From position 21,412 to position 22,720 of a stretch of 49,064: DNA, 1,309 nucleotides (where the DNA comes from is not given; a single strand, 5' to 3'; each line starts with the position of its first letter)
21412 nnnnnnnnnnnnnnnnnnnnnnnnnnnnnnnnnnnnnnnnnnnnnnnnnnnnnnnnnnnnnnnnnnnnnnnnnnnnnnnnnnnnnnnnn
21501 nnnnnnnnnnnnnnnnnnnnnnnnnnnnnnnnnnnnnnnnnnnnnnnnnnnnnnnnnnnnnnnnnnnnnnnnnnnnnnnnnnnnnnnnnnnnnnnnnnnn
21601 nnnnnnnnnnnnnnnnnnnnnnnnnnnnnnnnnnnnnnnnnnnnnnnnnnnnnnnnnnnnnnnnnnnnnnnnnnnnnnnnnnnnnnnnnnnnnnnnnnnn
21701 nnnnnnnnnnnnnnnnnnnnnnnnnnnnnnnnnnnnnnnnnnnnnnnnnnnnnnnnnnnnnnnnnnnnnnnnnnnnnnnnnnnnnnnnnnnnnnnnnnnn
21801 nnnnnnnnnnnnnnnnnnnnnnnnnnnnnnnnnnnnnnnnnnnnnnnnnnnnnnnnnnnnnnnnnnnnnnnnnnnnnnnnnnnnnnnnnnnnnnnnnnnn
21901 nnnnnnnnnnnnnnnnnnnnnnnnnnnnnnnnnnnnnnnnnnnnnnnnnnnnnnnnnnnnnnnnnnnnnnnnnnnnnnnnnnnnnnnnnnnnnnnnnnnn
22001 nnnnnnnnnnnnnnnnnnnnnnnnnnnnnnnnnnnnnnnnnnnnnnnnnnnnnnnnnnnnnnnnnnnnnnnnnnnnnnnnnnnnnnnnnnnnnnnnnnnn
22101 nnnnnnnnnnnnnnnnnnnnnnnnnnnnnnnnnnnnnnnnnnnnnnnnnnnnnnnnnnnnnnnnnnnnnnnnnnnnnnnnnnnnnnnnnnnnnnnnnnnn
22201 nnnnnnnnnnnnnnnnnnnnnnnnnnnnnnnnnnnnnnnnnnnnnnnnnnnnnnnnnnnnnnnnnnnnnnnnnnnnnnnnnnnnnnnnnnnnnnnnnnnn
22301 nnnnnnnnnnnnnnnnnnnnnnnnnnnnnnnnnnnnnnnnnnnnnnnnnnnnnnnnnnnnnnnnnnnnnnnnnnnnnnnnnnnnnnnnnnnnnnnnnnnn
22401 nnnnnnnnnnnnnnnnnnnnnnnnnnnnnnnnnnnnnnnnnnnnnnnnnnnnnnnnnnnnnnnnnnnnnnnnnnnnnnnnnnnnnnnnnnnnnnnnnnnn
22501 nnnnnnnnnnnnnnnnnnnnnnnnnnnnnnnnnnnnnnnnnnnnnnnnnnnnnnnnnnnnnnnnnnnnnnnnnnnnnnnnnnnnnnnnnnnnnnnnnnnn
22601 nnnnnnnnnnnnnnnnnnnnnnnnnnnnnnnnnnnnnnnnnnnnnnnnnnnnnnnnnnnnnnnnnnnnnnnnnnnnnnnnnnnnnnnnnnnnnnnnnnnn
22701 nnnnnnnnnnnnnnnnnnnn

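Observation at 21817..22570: The methylase is reduced to a frameshifted stub of about 250 codons while helicase and ATPase stay intact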

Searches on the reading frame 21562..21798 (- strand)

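Call 6: search_protein_families(library=pfam, proteins=[window:21562-21798:-], max_evalue=0.01)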
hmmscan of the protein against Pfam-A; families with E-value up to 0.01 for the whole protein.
window:21562-21798:- (78 aa): 4 families
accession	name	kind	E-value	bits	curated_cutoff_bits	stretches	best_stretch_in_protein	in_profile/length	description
PF22795.1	DUF4796_N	-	0.0016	18.7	27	0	5-14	17-26/29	DUF4796 N-terminal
PF21349.2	RUBY_RBDX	-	0.0027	17.6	26.5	0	5-18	14-27/30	Rubrerythrin, rubredoxin-like domain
PF18912.6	DZR_2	-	0.0061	16.8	27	0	6-21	6-21/56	Double zinc ribbon domain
PF15731.11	MqsA_antitoxin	-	0.0074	16.8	30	1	9-68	2-62/131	Antitoxin component of bacterial toxin-antitoxin system, MqsA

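Call 7: search_protein_families(library=padloc, proteins=[window:21562-21798:-], max_evalue=0.01)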
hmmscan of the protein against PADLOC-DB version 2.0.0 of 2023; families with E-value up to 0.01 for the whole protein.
window:21562-21798:- (78 aa): 0 families

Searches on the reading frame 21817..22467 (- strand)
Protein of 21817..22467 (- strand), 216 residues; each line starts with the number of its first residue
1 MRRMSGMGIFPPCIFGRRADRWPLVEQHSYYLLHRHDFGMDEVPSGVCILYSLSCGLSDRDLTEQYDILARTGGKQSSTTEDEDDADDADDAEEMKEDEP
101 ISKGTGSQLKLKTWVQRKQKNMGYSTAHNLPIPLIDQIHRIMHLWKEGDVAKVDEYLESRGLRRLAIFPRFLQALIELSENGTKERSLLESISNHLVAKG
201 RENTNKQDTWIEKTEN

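Call 6: search_protein_families(library=pfam, proteins=[window:21817-22467:-], max_evalue=0.01)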
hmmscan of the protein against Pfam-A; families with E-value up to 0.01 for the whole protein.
window:21817-22467:- (216 aa): 0 families

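Call 7: search_protein_families(library=padloc, proteins=[window:21817-22467:-], max_evalue=0.01)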
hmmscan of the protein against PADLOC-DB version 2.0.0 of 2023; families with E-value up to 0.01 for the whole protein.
window:21817-22467:- (216 aa): 0 families

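Call 27: find_related_loci(query=window:21817-22392:-, collection=metagenome_contigs, flank=10000)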
Query window:21817-22392:- (191 aa) in metagenome_contigs; peptide patterns used: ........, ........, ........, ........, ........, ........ (x = any residue, [..] = any of these).
372 stretches matched a pattern; 30 encode a relative of the query (tblastn E <= 1e-3); 30 distinct loci.
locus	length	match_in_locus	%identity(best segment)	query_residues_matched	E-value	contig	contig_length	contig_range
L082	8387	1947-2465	60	1-175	8e-68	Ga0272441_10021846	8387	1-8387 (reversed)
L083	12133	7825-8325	55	1-175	3e-63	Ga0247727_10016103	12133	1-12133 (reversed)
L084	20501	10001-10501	54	1-175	2e-62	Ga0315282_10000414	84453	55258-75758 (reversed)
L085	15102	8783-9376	51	4-182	2e-61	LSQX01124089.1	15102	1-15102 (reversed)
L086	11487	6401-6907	55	1-175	1e-59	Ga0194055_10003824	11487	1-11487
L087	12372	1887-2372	55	1-175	2e-59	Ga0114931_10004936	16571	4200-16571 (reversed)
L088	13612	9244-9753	55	1-175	4e-59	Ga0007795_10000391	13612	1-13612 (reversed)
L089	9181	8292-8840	55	1-189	7e-59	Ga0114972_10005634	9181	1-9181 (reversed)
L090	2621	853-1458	46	4-184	2e-58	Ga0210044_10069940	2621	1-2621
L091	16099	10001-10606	46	4-184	4e-58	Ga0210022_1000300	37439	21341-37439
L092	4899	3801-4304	57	1-175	4e-58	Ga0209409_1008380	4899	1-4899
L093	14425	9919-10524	46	4-184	6e-58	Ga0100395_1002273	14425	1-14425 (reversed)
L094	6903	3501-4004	57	1-175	5e-58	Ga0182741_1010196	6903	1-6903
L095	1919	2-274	100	101-191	5e-59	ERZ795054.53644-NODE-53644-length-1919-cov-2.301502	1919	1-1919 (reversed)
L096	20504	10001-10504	57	1-175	9e-58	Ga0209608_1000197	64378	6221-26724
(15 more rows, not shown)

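Call 44: find_homologous_proteins(query=window:21817-22392:-, max_evalue=0.00001)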
Query window:21817-22392:- (191 aa): 310 proteins with E <= 0.00001 among 414 candidates; the best 120 are listed.
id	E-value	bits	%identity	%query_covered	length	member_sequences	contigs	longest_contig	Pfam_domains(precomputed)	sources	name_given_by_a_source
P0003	5.7e-112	390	100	93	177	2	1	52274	-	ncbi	-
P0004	7.4e-70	253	64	91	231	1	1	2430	-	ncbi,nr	ncbi:MAG: hypothetical protein HUU50_23350 [Candidatus Brocadiae bacterium]|nr:hypothetical protein 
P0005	2.9e-69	251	57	98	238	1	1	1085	-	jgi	jgi:hypothetical protein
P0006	4.4e-62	227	57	97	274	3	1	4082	-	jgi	jgi:hypothetical protein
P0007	8.9e-61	223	58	94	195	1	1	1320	-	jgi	jgi:hypothetical protein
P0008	2.2e-60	222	56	96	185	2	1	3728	-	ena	-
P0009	2.3e-60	222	58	94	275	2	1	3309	-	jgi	jgi:hypothetical protein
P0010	2.0e-59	219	57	92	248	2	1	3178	-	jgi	jgi:hypothetical protein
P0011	3.0e-59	218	56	98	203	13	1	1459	-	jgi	-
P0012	6.9e-59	217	55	98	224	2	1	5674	-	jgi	jgi:putative DNA methylase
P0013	7.0e-59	217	59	90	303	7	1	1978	-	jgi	jgi:putative DNA methylase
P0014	8.8e-59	217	56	90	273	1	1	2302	-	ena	-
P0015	1.1e-58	216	57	95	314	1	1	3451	-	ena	-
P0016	1.2e-58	216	55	96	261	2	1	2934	-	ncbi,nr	ncbi:MAG TPA: hypothetical protein DCL13_00750, partial [Peptococcaceae bacterium]|nr:hypothetical p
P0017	1.5e-58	216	56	94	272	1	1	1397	-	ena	-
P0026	6.5e-58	214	53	92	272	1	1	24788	-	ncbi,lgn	-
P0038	2.8e-57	212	56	92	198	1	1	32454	-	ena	-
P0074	1.5e-55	206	55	90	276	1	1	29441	-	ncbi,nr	ncbi:MAG: hypothetical protein HQL76_15205 [Magnetococcales bacterium]|nr:hypothetical protein [Magn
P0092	6.7e-55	204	53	92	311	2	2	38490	-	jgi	-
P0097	8.2e-55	204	53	94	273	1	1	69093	-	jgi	jgi:putative DNA methylase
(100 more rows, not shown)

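Call 45: find_encoding_contigs(protein=P0004, flank=10000, max_places=3)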
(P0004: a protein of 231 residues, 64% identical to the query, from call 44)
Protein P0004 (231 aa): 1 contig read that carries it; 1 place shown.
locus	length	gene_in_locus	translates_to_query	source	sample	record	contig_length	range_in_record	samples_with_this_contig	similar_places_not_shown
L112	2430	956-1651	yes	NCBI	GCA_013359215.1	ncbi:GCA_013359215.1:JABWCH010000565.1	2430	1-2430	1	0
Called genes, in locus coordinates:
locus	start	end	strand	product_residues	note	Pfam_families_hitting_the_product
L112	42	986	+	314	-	-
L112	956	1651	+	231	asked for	-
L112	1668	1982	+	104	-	PF14076:DUF4258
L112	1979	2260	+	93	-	-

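Call 46: find_encoding_contigs(protein=P0074, flank=10000, max_places=3)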
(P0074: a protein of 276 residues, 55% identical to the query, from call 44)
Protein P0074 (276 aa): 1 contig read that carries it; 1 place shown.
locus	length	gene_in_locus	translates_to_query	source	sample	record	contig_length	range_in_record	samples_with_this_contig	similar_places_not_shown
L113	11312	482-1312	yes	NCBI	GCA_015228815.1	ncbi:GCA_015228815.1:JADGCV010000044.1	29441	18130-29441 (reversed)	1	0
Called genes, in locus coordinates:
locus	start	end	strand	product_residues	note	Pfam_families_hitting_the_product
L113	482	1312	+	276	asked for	-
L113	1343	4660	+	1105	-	PF04465:DUF499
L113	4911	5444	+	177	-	PF07238:PilZ (weak)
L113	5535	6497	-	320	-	PF01073:3Beta_HSD, PF01370:Epimerase, PF04321:RmlD_sub_bind (weak), PF16363:GDP_Man_Dehyd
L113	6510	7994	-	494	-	PF00294:PfkB, PF01467:CTP_transf_like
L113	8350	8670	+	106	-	PF06411:HdeA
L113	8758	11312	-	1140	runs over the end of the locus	PF05977:MFS_3, PF07690:MFS_1, PF01553:Acyltransferase, PF00501:AMP-binding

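Call 47: find_encoding_contigs(protein=P0097, flank=10000, max_places=3)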
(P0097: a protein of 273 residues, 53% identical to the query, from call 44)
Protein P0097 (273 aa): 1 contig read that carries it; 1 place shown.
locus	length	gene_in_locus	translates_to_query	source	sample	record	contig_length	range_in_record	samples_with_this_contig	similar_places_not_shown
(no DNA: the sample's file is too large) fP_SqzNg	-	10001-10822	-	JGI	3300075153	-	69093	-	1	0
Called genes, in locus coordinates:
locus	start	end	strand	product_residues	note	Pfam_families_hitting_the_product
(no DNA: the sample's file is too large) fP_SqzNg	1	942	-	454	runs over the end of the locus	PF02589:LUD_dom, PF13183:Fer4_8, PF13237:Fer4_10 (faint), PF13534:Fer4_17 (faint), PF11870:LutB_C (weak)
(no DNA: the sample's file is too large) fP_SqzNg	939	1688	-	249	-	PF02754:CCG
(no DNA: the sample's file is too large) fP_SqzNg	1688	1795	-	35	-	-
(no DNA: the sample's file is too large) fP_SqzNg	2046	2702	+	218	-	PF00881:Nitroreductase, PF14512:TM1586_NiRdase (faint)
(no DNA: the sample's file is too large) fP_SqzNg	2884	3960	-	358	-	PF00561:Abhydrolase_1, PF12146:Hydrolase_4 (weak)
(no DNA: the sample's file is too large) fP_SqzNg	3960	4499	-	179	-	-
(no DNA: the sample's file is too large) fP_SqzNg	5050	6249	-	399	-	PF13428:TPR_14 (faint), PF13431:TPR_17 (faint), PF07719:TPR_2 (faint), PF00515:TPR_1 (faint), PF13181:TPR_8 (faint), PF13432:TPR_16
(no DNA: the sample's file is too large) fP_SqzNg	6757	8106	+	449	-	PF01381:HTH_3, PF13560:HTH_31, PF04851:ResIII, PF00176:SNF2-rel_dom, PF00270:DEAD (weak)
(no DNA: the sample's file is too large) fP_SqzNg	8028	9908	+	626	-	PF00271:Helicase_C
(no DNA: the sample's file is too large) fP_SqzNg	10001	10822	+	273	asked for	-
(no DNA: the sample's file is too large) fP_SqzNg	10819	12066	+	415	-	PF17761:DUF1016_N, PF12705:PDDEXK_1 (weak), PF06250:YhcG_C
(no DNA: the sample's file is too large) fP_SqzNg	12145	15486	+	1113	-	PF04465:DUF499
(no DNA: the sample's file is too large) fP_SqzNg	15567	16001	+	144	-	-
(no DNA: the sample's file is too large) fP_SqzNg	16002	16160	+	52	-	-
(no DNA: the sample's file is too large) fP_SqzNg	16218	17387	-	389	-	-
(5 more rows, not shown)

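Call 49: find_encoding_contigs(protein=P0026, flank=10000, max_places=2)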
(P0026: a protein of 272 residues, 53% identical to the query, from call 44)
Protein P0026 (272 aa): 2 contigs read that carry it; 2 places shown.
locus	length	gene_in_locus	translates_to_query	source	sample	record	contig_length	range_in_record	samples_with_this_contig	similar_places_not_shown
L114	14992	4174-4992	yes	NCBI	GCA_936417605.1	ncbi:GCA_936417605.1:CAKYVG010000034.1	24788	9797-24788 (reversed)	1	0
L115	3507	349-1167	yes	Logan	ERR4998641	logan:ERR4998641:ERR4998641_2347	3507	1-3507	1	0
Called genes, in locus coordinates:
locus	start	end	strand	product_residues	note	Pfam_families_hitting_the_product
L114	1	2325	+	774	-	?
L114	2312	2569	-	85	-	-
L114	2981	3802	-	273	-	-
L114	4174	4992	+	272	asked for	-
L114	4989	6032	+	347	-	PF02661:Fic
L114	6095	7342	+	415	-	PF04465:DUF499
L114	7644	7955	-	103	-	PF03840:SecG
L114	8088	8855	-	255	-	PF00121:TIM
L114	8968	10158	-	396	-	PF00162:PGK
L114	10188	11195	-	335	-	PF00044:Gp_dh_N, PF02800:Gp_dh_C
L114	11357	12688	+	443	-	PF04413:Glycos_transf_N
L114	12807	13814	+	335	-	PF02606:LpxK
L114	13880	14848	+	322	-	PF03279:Lip_A_acyltrans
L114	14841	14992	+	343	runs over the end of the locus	PF01075:Glyco_transf_9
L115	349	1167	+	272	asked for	-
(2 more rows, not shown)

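Call 50: find_encoding_contigs(protein=P0038, flank=10000, max_places=2)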
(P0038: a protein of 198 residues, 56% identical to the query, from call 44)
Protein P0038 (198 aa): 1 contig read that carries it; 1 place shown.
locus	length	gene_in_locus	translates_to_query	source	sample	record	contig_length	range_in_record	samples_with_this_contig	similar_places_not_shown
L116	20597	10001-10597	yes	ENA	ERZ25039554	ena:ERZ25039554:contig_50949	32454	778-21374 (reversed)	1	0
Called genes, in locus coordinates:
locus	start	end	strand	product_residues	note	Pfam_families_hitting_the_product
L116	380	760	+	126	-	-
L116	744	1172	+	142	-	-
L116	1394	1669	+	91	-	PF02604:PhdYeFM_antitox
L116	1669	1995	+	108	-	PF05016:ParE_toxin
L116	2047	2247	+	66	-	-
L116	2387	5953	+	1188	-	PF01381:HTH_3, PF13560:HTH_31 (weak), PF00176:SNF2-rel_dom (weak), PF00270:DEAD (weak), PF04851:ResIII, PF00271:Helicase_C, PF13020:NOV_C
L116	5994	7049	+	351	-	PF01972:SDH_protease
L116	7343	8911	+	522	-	PF06634:DUF1156, PF02086:MethyltransfD12 (weak)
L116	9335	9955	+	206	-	-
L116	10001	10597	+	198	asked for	-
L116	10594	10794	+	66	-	-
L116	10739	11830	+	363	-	PF17761:DUF1016_N, PF06250:YhcG_C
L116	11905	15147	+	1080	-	PF04465:DUF499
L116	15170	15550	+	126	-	-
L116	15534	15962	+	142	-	-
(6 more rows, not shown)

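Call 51: find_encoding_contigs(protein=P0092, flank=10000, max_places=2)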
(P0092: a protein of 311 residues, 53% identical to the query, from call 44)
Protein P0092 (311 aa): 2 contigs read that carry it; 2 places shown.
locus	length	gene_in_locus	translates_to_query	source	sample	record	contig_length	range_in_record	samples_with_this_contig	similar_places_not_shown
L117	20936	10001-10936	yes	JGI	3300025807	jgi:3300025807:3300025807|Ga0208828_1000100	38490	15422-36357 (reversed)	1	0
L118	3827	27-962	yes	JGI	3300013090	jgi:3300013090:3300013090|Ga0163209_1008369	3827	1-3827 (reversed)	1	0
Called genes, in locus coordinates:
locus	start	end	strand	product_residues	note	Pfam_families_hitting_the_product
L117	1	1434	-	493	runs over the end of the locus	PF00361:Proton_antipo_M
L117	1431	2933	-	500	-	PF00361:Proton_antipo_M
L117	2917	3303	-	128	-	PF00420:Oxidored_q2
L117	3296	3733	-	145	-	PF04039:MnhB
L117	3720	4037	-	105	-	PF20501:MbhE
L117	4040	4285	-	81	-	PF13244:MbhD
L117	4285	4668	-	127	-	PF03334:PhaG_MnhG_YufB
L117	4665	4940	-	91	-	PF04066:MrpF_PhaF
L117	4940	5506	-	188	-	PF01899:MNHE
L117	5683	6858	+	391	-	PF01263:Aldose_epim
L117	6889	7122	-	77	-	PF10049:DUF2283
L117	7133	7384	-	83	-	PF14076:DUF4258 (weak)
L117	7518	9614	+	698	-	PF00930:DPPIV_N, PF07676:PD40 (faint), PF26549:Tricorn_N (faint), PF02129:Peptidase_S15 (weak), PF00561:Abhydrolase_1 (faint), PF00326:Peptidase_S9, PF01738:DLH (faint), PF00756:Esterase (weak), +1 more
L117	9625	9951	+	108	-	PF04986:Y2_Tnp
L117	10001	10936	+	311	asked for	-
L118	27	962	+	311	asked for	-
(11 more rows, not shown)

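Call 56: search_protein_families(library=pfam, proteins=[L112:1668-1982:+, L112:1979-2260:+], max_evalue=0.001)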
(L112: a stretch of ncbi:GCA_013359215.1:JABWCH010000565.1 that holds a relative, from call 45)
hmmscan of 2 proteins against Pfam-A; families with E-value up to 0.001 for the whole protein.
L112:1668-1982:+ (104 aa): 1 family
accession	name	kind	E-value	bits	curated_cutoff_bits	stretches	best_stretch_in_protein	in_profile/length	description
PF14076.12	DUF4258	-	4.5e-24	85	25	1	17-88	1-71/71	Domain of unknown function (DUF4258)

L112:1979-2260:+ (93 aa): 0 families

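Call 58: search_solved_structures(query=window:21817-22392:-, max_evalue=1)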
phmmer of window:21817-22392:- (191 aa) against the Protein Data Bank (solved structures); distinct sequences matched with E-value up to 1: 0.

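Call 66: predict_structure(alignment_id=A1)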
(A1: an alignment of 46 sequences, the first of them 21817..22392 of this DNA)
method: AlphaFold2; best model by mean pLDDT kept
length: 191 residues; sequences in the alignment: 46
mean_pLDDT: 69.3   pTM: 0.58
mean pLDDT of the five models: 69.3, 68.4, 67.4, 66.0, 65.4
residues with pLDDT >= 90: 43; 70-90: 60; 50-70: 45; < 50: 43
segments of 3 or more residues with pLDDT < 50: 1-12, 24-29, 50-73
pLDDT, mean of each block of 10 residues (from residue 1): 34 58 52 74 71 35 39 50 73 67 76 91 95 91 87 88 95 76 66 52
secondary structure, 60 per line:
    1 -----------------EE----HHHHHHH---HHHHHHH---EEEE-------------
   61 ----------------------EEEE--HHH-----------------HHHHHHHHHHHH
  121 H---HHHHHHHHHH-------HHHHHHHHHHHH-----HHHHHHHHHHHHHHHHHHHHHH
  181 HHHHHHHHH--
elements in order: H24-30 H34-40 E44-47 E83-86 H109-121 H125-134 H142-153 H159-189

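Call 68: fold_search(model_id=the predicted structure, library=pdb)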
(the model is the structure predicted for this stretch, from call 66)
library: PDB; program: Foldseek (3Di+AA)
matches with E <= 10: 141; with E <= 0.001: 0
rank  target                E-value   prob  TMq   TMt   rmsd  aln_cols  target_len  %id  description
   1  9k7x_D                1.2e+00  0.21  0.20  0.35   7.9        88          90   15  Crystal structure of designed calcium-induced homotrimer C3-Ca1-DN*3-20 (released 2025-10-29)
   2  1wr6_C                1.5e+00  0.30  0.19  0.37   8.2        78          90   12  Crystal structure of GGA3 GAT domain in complex with ubiquitin (released 2005-06-28)
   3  2z0q                  1.5e+00  0.21  0.20  0.12  14.7        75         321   19  Crystal structure of DH-PH domain of RhoGEF3(Xpln) (released 2008-05-13)
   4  2pz1                  1.6e+00  0.21  0.20  0.10  16.0        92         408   10  Crystal Structure of Auto-inhibited Asef (released 2007-08-21)
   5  8h77_F                1.6e+00  0.18  0.22  0.14  10.5       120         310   11  Hsp90-AhR-p23-XAP2 complex (released 2023-01-04)
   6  8sv0_B                2.0e+00  0.11  0.16  0.09   9.4        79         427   14  The crystal structure of the classical binding interface of Importin alpha 2 and nuclear localisation signal sequence  (released 2023-05-31)
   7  5l7e_A                2.0e+00  0.06  0.15  0.13  13.5       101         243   12  MCR IN COMPLEX WITH ligand (released 2016-12-07)
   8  9a2d_C                2.1e+00  0.12  0.17  0.04  11.9        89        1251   15  Modeling of the ciliary Intraflagellar transport-A complex (released 2024-05-10)
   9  8q8k_B                2.8e+00  0.09  0.16  0.09   9.2        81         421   16  KI Polyomavirus LTA NLS bound to importin alpha 2 (released 2024-02-07)
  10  5maw_E                2.8e+00  0.08  0.17  0.26  19.2       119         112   14  Crystal structure of the flagellin-FliS complex from Bacillus subtilis (released 2017-12-20)
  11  6kzh_B                3.0e+00  0.16  0.19  0.16  12.1        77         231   13  14-3-3 protein in Complex with CIC S173 phosphorylated peptide (released 2020-09-30)
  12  3kz1_B                3.2e+00  0.35  0.20  0.11   5.3        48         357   23  Crystal Structure of the Complex of PDZ-RhoGEF DH/PH domains with GTP-gamma-S Activated RhoA (released 2010-04-28)
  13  5jhg_A                3.2e+00  0.18  0.20  0.11  15.9        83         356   14  Crystal structure of the complex between the human RhoA and the DH/PH domain of human ARHGEF11 (released 2017-04-26)
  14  3kz1_A                3.2e+00  0.15  0.20  0.11  13.8        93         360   11  Crystal Structure of the Complex of PDZ-RhoGEF DH/PH domains with GTP-gamma-S Activated RhoA (released 2010-04-28)
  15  5xw7_D                3.2e+00  0.08  0.15  0.12  10.7        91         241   16  Crystal structure of the flexible tandem repeat domain of bacterial cellulose synthase subunit C (released 2017-11-01)
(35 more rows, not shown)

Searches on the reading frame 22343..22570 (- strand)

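Call 6: search_protein_families(library=pfam, proteins=[window:22343-22570:-], max_evalue=0.01)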
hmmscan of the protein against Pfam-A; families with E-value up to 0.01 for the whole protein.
window:22343-22570:- (75 aa): 1 family
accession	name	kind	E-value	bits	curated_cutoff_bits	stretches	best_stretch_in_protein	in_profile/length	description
PF06634.17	DUF1156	-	3.2e-14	53.2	24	1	23-63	1-42/73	Protein of unknown function (DUF1156)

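Call 7: search_protein_families(library=padloc, proteins=[window:22343-22570:-], max_evalue=0.01)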
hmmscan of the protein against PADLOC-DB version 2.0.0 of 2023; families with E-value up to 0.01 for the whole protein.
window:22343-22570:- (75 aa): 4 families
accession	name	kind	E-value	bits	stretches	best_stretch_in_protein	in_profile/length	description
PDLC00660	HmaB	-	2.1e-15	53.7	1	17-63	9-55/967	DNA-adenine methylase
PDLC00661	HmaB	-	2.7e-15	53.3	1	18-63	9-54/973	DNA-adenine methylase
PDLC02189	DUF1156_MTase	-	0.00026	17.3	1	14-64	9-61/944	-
PDLC03233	MTase_II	-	0.00028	17.5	1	13-63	28-78/731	Type II methyltransferase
